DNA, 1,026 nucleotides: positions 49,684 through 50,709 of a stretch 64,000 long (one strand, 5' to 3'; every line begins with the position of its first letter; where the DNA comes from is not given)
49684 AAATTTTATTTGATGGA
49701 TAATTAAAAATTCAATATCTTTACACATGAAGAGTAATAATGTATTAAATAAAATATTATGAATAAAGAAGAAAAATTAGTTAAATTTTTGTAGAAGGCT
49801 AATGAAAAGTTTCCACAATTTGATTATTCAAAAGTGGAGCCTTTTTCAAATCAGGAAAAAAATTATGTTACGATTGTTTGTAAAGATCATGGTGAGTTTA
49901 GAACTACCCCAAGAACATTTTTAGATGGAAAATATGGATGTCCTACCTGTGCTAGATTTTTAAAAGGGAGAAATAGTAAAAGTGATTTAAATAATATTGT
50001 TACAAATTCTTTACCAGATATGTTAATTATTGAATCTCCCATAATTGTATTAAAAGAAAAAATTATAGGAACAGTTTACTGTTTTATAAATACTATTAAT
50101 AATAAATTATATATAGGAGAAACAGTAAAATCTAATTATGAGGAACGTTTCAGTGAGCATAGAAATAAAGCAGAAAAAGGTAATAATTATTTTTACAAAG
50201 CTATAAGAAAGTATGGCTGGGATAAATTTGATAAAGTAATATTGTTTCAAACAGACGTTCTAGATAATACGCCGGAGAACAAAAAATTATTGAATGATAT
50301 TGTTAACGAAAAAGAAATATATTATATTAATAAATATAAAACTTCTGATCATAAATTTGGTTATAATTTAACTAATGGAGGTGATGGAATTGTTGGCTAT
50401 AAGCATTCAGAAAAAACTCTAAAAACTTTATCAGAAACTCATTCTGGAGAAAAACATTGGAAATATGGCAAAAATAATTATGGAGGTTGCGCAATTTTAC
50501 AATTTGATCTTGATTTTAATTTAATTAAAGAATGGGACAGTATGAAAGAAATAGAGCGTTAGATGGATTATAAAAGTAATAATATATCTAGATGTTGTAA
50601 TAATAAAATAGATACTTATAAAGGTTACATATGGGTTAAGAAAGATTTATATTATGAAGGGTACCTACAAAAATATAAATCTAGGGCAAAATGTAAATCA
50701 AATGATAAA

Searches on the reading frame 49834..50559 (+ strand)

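Call 42: search_protein_families(library=phrogs, proteins=[window:49834-50559:+], max_evalue=0.00001)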
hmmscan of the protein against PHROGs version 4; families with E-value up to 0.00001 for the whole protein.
window:49834-50559:+ (242 aa): 5 families
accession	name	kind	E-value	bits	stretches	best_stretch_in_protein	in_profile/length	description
phrog_314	-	DNA, RNA and nucleotide metabolism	6.7e-23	82.4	1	75-217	175-313/574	homing endonuclease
phrog_7168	-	DNA, RNA and nucleotide metabolism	1.2e-22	81.7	1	79-194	2-108/284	homing endonuclease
phrog_19446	-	DNA, RNA and nucleotide metabolism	1.7e-09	38.6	1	78-160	1-86/254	homing endonuclease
phrog_5123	-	DNA, RNA and nucleotide metabolism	4.8e-09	37.3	1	81-185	4-95/152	homing endonuclease with GIY-YIG motif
phrog_681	-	DNA, RNA and nucleotide metabolism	2.5e-06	27.4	1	9-42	397-433/576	endonuclease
